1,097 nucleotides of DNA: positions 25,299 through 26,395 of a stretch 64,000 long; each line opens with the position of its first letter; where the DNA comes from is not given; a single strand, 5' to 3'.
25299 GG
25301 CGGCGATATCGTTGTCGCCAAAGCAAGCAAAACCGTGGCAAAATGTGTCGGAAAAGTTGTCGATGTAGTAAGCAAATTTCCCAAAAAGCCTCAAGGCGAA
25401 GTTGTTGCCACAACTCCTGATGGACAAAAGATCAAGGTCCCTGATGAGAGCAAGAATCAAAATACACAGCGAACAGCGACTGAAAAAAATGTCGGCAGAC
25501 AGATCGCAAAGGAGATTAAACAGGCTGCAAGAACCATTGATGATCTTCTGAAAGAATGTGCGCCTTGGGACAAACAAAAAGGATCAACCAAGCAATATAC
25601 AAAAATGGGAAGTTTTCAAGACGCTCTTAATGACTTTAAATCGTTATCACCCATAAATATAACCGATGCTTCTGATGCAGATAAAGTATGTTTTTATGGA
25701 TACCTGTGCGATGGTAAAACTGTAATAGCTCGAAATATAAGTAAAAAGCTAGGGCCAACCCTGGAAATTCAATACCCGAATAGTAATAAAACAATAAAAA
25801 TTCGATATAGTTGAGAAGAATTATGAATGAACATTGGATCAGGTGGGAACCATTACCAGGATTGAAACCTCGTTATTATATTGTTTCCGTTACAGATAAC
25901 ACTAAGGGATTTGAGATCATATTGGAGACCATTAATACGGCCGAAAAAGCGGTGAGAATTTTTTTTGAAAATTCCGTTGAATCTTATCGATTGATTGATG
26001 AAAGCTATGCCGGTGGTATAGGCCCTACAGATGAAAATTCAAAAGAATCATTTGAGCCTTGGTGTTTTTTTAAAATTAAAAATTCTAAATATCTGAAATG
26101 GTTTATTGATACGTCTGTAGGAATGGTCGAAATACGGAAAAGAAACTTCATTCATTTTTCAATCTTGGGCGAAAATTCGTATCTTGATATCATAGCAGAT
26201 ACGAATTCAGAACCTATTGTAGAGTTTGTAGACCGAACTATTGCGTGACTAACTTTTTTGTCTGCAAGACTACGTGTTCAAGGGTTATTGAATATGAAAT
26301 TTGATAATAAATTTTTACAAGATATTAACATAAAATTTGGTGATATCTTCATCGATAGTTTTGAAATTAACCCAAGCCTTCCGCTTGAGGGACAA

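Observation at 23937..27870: Candidate polymorphic toxin plus immunity-gene array inserted between housekeeping genes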

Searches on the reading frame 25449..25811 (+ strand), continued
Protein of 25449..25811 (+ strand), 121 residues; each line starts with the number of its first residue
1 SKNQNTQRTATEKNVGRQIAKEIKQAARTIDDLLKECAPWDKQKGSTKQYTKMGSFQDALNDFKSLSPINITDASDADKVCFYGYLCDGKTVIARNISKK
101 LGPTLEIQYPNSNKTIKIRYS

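Call 83: search_protein_families(library=ncbifam, proteins=[window:25506-25811:+, L075:3824-4273:+, L076:2938-3264:+, L075:4280-4678:+, L076:3274-3657:+, L068:2414-4000:+, L075:1215-2741:+], max_evalue=0.1)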
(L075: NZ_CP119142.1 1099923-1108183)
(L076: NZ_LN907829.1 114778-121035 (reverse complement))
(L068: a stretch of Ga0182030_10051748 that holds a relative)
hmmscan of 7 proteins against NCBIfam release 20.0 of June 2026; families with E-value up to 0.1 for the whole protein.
window:25506-25811:+ (102 aa): 0 families

L075:3824-4273:+ (150 aa): 0 families

L076:2938-3264:+ (109 aa): 1 family
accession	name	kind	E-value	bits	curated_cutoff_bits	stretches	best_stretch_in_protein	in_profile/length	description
TIGR00157.1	TIGR00157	equivalog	0.072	12.6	100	1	18-56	145-183/247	ribosome small subunit-dependent GTPase A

L075:4280-4678:+ (133 aa): 0 families

L076:3274-3657:+ (128 aa): 0 families

L068:2414-4000:+ (529 aa): 1 family
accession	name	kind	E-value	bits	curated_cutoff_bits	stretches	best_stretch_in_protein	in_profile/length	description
NF008673.0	PRK11678.1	equivalog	0.035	12.9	331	0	193-263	3-73/450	molecular chaperone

L075:1215-2741:+ (509 aa): 0 families

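Call 86: find_related_loci(query=A4, collection=viral_contigs, flank=3000)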
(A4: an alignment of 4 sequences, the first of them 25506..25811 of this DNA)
Query A4 (102 aa) in viral_contigs; peptide patterns used: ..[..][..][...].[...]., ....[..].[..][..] (x = any residue, [..] = any of these).
134 stretches matched a pattern, but none encodes a relative of the query by tblastn (E <= 1e-3).

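Call 104: fold_search(model_id=the predicted structure, library=viral)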
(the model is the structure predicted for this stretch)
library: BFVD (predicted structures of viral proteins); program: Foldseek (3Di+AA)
matches with E <= 10: 492; with E <= 0.001: 0
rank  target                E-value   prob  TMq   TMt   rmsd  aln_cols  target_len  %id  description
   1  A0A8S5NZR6            2.4e-01  0.38  0.39  0.32   6.5       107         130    8  Uncharacterized protein [Myoviridae sp. ctLnO19]
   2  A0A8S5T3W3            2.7e-01  0.82  0.44  0.51   4.0        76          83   12  Uncharacterized protein [Myoviridae sp. ctqfO1]
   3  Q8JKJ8                3.1e-01  0.75  0.41  0.13   4.1        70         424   13  Orf115 [Heliothis zea nudivirus 1]
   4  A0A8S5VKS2            4.4e-01  0.15  0.29  0.25  13.2       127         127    9  (no name in the UniProt tables at hand)
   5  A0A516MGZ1            5.6e-01  0.25  0.25  0.19  12.9        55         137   16  (no name in the UniProt tables at hand)
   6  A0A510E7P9            6.3e-01  0.80  0.31  0.52   3.3        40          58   18  (no name in the UniProt tables at hand)
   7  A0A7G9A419            6.3e-01  0.80  0.32  0.42   3.2        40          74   22  Uncharacterized protein [Bacteriophage sp.]
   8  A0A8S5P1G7            6.3e-01  0.33  0.38  0.27   8.2       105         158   10  Uncharacterized protein [Myoviridae sp. ctLnO19]
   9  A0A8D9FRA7            6.7e-01  0.25  0.35  0.23  11.4        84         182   12  Uncharacterized protein [uncultured marine phage]
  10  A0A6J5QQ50            6.7e-01  0.08  0.19  0.04  12.3        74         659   11  Fibritin C-terminal [uncultured Caudovirales phage]
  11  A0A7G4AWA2            7.5e-01  0.44  0.34  0.41   3.0        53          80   19  Uncharacterized protein [Streptomyces phage Coruscant]
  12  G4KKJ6                7.5e-01  0.11  0.24  0.21  11.7        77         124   14  (no name in the UniProt tables at hand)
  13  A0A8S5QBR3            8.5e-01  0.47  0.37  0.38   5.2        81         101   11  Uncharacterized protein [Siphoviridae sp. ctlQ13]
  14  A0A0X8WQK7            8.5e-01  0.30  0.30  0.04   5.1        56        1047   16  (no name in the UniProt tables at hand)
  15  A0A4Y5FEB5            8.5e-01  0.25  0.28  0.33   4.4        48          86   25  Uncharacterized protein [Lactobacillus phage 521B]
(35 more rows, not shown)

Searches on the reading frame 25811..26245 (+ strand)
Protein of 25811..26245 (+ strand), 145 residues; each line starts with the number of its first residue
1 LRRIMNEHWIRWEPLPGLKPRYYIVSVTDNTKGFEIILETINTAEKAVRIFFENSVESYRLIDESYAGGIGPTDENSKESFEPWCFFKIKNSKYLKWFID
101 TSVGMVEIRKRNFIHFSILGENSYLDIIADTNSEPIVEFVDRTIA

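Call 3: search_protein_families(library=pfam, proteins=[window:25811-26245:+], max_evalue=1)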
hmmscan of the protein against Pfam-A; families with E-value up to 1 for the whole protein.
window:25811-26245:+ (145 aa): 0 families

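Call 4: search_protein_families(library=ncbifam, proteins=[window:25811-26245:+], max_evalue=1)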
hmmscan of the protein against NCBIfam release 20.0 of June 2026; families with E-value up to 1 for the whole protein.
window:25811-26245:+ (145 aa): 0 families

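Call 31: find_homologous_proteins(query=window:25823-26245:+, max_evalue=0.01)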
Query window:25823-26245:+ (141 aa): 1 proteins with E <= 0.01 among 9 candidates.
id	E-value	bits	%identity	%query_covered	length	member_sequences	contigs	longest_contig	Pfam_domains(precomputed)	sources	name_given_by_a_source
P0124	2.2e-90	318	100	100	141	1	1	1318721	-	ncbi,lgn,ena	-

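Call 69: search_solved_structures(query=A5, max_evalue=1)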
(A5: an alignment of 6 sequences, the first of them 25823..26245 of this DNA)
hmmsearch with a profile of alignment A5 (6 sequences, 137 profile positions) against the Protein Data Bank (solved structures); distinct sequences matched with E-value up to 1: 2.
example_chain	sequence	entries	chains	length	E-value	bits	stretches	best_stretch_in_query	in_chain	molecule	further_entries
6yro_D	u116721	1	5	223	0.36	14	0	4-36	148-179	SadP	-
8x0a_A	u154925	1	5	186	0.95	12.7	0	80-106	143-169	Putative mycofactocin biosynthesis transcriptional regulator MftR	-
